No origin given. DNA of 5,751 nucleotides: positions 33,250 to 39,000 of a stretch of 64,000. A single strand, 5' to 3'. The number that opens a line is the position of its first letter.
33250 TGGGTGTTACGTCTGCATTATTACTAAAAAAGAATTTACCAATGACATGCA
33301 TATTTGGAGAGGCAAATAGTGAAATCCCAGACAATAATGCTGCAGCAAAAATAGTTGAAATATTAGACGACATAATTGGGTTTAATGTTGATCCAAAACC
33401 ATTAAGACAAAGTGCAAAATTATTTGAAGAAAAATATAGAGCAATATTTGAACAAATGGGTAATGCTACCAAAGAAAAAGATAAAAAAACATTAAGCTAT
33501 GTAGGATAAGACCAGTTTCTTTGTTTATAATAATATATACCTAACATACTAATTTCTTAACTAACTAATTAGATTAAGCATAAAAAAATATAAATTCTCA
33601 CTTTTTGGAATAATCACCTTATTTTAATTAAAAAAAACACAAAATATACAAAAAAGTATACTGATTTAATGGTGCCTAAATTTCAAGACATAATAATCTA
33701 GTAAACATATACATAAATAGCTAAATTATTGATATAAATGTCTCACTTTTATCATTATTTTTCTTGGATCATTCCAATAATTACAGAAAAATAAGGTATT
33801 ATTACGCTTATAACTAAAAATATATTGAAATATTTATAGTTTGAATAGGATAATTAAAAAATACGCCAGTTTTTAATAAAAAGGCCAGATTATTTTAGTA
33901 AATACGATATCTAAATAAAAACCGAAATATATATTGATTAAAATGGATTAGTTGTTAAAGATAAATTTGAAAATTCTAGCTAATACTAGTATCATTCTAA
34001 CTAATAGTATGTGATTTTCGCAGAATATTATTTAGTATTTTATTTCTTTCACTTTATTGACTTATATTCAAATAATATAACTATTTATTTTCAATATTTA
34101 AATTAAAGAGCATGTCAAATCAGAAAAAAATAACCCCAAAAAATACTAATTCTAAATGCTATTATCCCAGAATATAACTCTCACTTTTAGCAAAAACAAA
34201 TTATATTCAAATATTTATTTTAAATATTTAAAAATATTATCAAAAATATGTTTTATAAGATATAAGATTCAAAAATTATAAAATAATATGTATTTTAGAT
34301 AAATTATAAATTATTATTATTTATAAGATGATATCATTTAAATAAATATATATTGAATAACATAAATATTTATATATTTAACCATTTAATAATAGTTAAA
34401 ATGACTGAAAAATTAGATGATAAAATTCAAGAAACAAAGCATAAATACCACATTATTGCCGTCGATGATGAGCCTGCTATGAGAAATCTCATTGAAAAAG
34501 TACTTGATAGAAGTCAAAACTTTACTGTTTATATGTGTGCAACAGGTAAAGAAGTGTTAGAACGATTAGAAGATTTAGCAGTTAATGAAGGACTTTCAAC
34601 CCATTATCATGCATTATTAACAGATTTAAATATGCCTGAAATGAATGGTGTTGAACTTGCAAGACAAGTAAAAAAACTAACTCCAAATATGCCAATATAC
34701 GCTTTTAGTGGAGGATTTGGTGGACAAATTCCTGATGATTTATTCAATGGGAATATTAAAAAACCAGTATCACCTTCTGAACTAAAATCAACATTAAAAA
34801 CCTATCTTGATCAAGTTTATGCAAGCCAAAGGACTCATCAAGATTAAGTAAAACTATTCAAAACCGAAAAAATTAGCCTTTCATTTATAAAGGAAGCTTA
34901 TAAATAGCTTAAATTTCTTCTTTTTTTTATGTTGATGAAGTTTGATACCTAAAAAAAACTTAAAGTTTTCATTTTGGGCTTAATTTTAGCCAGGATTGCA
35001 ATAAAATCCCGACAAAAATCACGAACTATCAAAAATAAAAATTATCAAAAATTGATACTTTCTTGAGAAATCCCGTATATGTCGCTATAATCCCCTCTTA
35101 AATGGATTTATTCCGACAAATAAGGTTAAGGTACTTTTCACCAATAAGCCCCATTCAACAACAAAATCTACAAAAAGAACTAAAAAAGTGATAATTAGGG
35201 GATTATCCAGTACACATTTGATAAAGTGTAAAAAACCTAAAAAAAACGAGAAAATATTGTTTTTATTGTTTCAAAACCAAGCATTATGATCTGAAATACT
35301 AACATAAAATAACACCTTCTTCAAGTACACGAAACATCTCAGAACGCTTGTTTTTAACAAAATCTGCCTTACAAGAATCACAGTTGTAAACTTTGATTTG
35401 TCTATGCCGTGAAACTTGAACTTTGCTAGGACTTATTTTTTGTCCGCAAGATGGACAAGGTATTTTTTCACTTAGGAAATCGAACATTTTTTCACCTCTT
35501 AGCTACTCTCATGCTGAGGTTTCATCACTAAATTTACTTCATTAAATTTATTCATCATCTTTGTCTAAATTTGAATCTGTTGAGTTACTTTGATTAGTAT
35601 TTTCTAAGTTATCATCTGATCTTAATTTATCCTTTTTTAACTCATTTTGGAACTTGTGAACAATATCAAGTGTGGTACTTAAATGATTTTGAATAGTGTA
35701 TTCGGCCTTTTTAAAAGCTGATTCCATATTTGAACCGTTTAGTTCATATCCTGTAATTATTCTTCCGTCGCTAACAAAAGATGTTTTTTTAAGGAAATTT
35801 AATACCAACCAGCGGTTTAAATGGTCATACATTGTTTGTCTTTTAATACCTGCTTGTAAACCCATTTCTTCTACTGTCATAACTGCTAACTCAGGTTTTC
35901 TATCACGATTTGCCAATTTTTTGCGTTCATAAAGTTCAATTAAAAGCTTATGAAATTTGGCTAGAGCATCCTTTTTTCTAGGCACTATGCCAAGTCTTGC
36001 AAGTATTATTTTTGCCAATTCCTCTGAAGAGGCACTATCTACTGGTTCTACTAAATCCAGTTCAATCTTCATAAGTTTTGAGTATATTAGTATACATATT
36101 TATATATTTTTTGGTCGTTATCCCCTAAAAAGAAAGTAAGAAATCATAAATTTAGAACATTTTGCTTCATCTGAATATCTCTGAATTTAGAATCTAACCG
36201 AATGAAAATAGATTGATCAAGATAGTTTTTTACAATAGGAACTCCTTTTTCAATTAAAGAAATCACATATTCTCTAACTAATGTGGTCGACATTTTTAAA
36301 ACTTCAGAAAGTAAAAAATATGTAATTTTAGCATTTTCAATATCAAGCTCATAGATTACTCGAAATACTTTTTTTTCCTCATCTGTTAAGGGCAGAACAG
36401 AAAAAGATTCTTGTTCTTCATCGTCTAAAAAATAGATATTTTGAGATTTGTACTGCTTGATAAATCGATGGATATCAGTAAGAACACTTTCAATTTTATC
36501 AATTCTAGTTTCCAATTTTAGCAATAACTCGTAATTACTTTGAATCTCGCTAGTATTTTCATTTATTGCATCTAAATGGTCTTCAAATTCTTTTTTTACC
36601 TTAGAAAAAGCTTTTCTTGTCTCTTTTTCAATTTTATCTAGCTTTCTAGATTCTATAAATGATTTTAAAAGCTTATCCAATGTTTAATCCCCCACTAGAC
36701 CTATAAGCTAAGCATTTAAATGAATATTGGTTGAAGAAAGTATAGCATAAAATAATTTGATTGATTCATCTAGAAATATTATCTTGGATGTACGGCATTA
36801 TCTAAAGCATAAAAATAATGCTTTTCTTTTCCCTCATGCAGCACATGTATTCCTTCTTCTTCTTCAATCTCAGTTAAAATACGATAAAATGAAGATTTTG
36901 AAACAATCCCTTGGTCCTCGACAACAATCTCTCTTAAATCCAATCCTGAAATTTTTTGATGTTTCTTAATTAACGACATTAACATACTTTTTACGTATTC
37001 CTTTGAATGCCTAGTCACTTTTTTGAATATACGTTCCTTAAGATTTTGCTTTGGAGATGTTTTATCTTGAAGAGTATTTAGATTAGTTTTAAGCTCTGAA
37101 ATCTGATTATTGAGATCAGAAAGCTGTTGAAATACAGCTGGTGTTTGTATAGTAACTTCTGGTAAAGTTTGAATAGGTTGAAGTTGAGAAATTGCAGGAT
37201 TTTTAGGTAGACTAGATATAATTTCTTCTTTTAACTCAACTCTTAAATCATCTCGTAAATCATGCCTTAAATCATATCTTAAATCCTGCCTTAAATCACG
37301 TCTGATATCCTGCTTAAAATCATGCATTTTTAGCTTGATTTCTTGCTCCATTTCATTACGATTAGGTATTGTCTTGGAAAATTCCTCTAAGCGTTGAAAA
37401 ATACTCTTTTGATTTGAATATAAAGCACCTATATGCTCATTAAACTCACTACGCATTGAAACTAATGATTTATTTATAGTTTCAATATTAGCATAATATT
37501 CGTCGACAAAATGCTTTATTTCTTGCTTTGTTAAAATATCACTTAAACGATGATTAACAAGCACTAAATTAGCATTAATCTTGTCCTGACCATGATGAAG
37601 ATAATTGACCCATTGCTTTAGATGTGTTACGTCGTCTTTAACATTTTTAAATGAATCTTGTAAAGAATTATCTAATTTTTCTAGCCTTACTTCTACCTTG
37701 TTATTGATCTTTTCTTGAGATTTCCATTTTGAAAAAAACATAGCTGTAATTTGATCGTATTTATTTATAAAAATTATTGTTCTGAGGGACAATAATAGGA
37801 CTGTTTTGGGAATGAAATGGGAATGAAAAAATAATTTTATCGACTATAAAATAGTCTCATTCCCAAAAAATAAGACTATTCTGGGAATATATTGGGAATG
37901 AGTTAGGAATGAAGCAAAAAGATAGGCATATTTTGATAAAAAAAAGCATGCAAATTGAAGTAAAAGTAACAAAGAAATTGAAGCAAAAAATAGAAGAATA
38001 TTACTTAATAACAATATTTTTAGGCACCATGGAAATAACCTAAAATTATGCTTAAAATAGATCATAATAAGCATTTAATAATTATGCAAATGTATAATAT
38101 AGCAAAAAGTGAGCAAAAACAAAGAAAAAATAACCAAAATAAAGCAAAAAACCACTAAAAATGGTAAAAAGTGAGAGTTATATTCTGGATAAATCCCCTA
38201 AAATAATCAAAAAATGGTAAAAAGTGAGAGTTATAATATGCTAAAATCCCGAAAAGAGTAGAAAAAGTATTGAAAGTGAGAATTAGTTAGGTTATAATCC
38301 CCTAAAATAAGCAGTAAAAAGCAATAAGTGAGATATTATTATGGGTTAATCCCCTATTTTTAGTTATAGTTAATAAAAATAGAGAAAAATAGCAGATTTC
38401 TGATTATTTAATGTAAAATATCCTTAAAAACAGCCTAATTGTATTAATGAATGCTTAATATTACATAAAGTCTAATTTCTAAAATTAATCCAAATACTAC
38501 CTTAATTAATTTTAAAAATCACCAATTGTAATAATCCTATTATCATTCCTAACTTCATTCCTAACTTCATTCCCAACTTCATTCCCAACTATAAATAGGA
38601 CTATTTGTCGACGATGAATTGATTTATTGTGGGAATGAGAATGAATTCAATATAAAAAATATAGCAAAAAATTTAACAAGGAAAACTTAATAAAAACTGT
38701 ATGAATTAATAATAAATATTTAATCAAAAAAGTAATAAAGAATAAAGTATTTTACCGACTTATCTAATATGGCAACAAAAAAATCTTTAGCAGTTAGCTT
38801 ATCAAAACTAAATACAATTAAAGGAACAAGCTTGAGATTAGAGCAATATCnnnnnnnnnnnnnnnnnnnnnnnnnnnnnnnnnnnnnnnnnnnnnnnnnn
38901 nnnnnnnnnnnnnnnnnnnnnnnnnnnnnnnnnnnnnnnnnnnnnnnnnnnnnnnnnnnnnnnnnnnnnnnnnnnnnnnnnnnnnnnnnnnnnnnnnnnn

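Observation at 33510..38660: Inverted iteron-like arrays and three unusually long noncoding stretches flank a small wHTH/Zn-ribbon/receiver operon: candidate replication origin or integrated replicon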

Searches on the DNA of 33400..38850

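Call 58: search_rna_families(source=window, start=33400, end=38850, threshold=evalue, max_evalue=10)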
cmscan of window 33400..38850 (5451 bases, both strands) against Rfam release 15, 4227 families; matches with E-value up to 10: 5.
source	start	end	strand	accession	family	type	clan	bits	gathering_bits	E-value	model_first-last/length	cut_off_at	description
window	37084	37189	+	RF02511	PYLIS_4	Cis-reg;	-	21.9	50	4.4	1-100/100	no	Pyrrolysine insertion sequence TetR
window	35968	36034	-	RF03021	RT-18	Gene; sRNA;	-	20.9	41.3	4.1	1-84/84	no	RT-18 RNA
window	37811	37861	+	RF00333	snoZ157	Gene; snRNA; snoRNA; CD-box;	CL00063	19.4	55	4.1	1-100/100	no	Small nucleolar RNA Z157/R69/R10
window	36300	36387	-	RF01422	snoR116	Gene; snRNA; snoRNA; CD-box;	-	18.3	47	9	1-86/86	no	small nucleolar RNA snoR116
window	37665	37714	-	RF00292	snoTBR5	Gene; snRNA; snoRNA; CD-box;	-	15.4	44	7.4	1-94/94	no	Small nucleolar RNA TBR5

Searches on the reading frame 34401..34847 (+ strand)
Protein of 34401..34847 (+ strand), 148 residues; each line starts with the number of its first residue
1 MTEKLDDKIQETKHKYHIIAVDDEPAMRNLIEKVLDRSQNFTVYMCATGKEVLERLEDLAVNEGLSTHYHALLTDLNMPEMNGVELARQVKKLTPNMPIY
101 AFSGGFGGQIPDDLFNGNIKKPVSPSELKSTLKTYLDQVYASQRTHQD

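Call 10: search_protein_families(library=pfam, max_evalue=0.1, proteins=[window:34401-34847:+])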
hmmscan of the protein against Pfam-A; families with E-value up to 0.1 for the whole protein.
window:34401-34847:+ (148 aa): 1 family
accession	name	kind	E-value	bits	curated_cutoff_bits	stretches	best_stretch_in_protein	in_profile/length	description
PF00072.30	Response_reg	-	8.6e-16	58.5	30.2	1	18-131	1-109/111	Response regulator receiver domain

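Call 37: search_protein_families(library=ncbifam, max_evalue=0.1, proteins=[window:34401-34847:+])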
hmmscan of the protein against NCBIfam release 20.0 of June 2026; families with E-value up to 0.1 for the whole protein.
window:34401-34847:+ (148 aa): 72 families (the best 25 are shown)
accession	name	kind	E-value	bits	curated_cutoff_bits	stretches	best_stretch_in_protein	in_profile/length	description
NF046022.1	RespRegCpdRBruc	equivalog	4.4e-12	46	180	1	18-106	4-82/120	cell cycle two-component system response regulator CpdR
NF006900.1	PRK09390.1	equivalog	1e-09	38.2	255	1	14-104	3-84/203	response regulator FixJ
NF041945.1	LuxN_Vibrio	equivalog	2.1e-09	36.1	1550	1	6-138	711-837/839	quorum-sensing autoinducer 1 sensor kinase/phosphatase LuxN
NF046020.1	HisKinCckABruc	equivalog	3.7e-09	35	1000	1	15-137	749-868/868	cell cycle histidine kinase CckA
NF008099.0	PRK10841.1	equivalog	5.8e-09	34.3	920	1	7-142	816-946/949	two-component system sensor histidine kinase RcsC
NF008318.0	PRK11107.1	equivalog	7.8e-09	34.1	890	1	7-142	659-791/920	two-component sensor histidine kinase BarA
NF010076.0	PRK13557.1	subfamily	1.1e-08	34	631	1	8-104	408-497/540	histidine kinase famiy protein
TIGR01818.1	ntrC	equivalog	1.5e-08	33.9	558.6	1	18-101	1-75/463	nitrogen regulation protein NR(I)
NF053512.1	nitric_RR_NosR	exception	1.9e-08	33.8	400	1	18-97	1-71/422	response regulator c-di-GMP phosphodiesterase, NosR family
NF007969.0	PRK10693.1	equivalog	2e-08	33.6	329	1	16-103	8-86/337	two-component system response regulator RssB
NF052596.1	RR_EAL_PvrR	equivalog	6.1e-08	31.7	580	1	15-94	3-74/398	response regulator cyclic di-GMP phosphodiesterase PvrR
NF011695.0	PRK15115.1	equivalog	8.8e-08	31.3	763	1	13-113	4-93/445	two-component system response regulator GlrR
NF008296.0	PRK11083.1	equivalog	9.7e-08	31.7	273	1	15-141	3-123/228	two-component system response regulator CreB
NF052574.1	HisKinEspCMyxo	equivalog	1.6e-07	29.9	1200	1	9-137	659-784/785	serine histidine kinase EspC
NF010684.1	PRK14084.1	equivalog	2.6e-07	30.6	375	1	18-98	3-75/254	response regulator transcription factor LytR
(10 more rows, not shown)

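Call 38: search_protein_families(library=phrogs, max_evalue=0.01, proteins=[window:34401-34847:+])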
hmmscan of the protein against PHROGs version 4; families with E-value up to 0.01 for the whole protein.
window:34401-34847:+ (148 aa): 5 families
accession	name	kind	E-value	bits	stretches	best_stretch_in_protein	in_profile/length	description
phrog_5982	-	unknown function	2.7e-13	49.7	1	8-141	861-990/1030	-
phrog_731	-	unknown function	3.8e-12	47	1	17-102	3-79/227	-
phrog_20458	-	unknown function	1e-07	31.6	1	15-104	697-781/829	-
phrog_18358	-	unknown function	8.3e-05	21.8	1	18-137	674-789/904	-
phrog_8810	-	unknown function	0.0001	23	1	18-106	3-87/245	-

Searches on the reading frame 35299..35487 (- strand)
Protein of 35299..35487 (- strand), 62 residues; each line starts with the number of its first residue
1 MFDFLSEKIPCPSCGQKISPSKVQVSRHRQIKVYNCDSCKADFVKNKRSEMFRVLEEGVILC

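Call 10: search_protein_families(library=pfam, max_evalue=0.1, proteins=[window:35299-35487:-])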
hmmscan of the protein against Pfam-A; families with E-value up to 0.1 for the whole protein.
window:35299-35487:- (62 aa): 31 families (the best 25 are shown)
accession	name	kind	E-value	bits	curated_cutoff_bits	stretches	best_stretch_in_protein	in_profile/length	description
PF13465.12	zf-H2C2_2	-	0.00017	22.2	40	1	27-44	8-25/26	Zinc-finger double domain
PF13248.11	Zn_ribbon_3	-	0.0007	19.4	27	1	7-21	1-15/26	zinc-ribbon domain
PF24485.1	zf-C2H2_DHX34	-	0.00082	19.8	27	0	11-29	4-22/25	DHX34-like, C2H2-type zinc finger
PF09723.15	Zn_ribbon_8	-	0.0026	18.2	34.4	0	7-17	25-36/41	Zinc ribbon domain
PF18439.7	zf_UBZ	-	0.0028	17.7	25.6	0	8-24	2-18/32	Ubiquitin-Binding Zinc Finger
PF24292.1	DUF7479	-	0.0034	17.9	27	1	8-47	2-44/60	Domain of unknown function (DUF7479)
PF20120.5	DUF6510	-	0.004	17.4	26.4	1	3-50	21-68/86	Family of unknown function (DUF6510)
PF13453.11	Zn_ribbon_TFIIB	-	0.0053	16.6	22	1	11-40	2-26/41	Transcription factor zinc-finger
PF24273.1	TRASH_HVO_1752_C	-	0.011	16.3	27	1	9-45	2-38/47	HVO_1752, C-terminal TRASH domain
PF13894.12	zf-C2H2_4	-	0.013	16.6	27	0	10-29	2-20/24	C2H2-type zinc finger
PF05129.18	Zn_ribbon_Elf1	-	0.013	16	29.8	1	6-44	20-57/79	Transcription elongation factor Elf1 like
PF23783.1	Zn_ribbon_TiaS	-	0.014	15.5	27.3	0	11-31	22-41/41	TiaS C-terminal zinc ribbon domain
PF07975.18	C1_4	-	0.017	15.8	28.9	1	11-43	2-35/55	TFIIH C1-like domain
PF12760.12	Zn_ribbon_IS1595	-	0.019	15.3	25.4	1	10-41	20-45/46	Transposase zinc-ribbon domain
PF07191.17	Zn_ribbon_6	-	0.021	15.3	25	1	10-46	2-29/67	Double zinc ribbon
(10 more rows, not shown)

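Call 37: search_protein_families(library=ncbifam, max_evalue=0.1, proteins=[window:35299-35487:-])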
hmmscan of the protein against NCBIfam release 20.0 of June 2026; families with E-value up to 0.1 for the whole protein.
window:35299-35487:- (62 aa): 14 families
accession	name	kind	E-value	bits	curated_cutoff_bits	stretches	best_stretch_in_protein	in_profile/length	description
NF041909.1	HVO_2753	equivalog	0.0015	18.3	80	1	8-40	26-55/59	HVO_2753 family zinc finger protein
TIGR03655.1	anti_R_Lar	subfamily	0.0052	17.1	39.6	1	10-46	3-41/55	Lar family restriction alleviation protein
NF045645.1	DVU_1557_fam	equivalog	0.0052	16.9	60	1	8-46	2-43/60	DVU_1557 family redox protein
NF041374.1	GDCCVxC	domain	0.0089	16.3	40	1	9-43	3-34/58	GDCCVxC domain-containing (seleno)protein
NF038384.1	zinc_YnfU_fam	subfamily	0.012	15.2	36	1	8-46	16-51/52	YnfU family zinc-binding protein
TIGR02605.1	CxxC_CxxC_SSSS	subfamily_domain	0.015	15.3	31.3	0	7-17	25-36/52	FmdB family zinc ribbon protein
TIGR02159.1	PA_CoA_Oxy4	equivalog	0.016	15.5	108.15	1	5-45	102-142/146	1,2-phenylacetyl-CoA epoxidase subunit PaaD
NF047912.1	ECs_2282_CxxC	subfamily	0.018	14.9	37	1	8-46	2-40/60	ECs_2282 family putative zinc-binding protein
NF011481.0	PRK14890.1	equivalog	0.022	14.8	61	1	8-39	27-56/61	putative Zn-ribbon RNA-binding protein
NF041201.1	recomb_XisF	equivalog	0.028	13.4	375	1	4-60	293-350/465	fdxN element excision recombinase XisF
NF033558.1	transpos_IS1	equivalog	0.043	13.8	100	1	11-51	1-39/199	IS1 family transposase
NF041913.1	HVO_2142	equivalog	0.066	13.1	90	0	11-40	14-40/48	HVO_2142 family zinc finger protein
NF003339.0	PRK04351.1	equivalog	0.093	12.4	113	0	25-51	104-130/149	SprT family protein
TIGR04104.1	cxxc_20_cxxc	subfamily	0.094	13.1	45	0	11-52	3-44/93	TIGR04104 family putative zinc finger protein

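Call 38: search_protein_families(library=phrogs, max_evalue=0.01, proteins=[window:35299-35487:-])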
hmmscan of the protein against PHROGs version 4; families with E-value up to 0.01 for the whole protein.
window:35299-35487:- (62 aa): 5 families
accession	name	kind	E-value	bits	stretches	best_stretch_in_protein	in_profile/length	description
phrog_10675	-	unknown function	0.00027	22.1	1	8-48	5-46/98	-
phrog_4875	-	unknown function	0.00044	21.3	1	3-58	7-55/77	-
phrog_5602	-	unknown function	0.00061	20.4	0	5-18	15-28/60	-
phrog_1305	-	DNA, RNA and nucleotide metabolism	0.0056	17.1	1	8-45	16-61/226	DNA binding protein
phrog_672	-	unknown function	0.0094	16.5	0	11-51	21-51/58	-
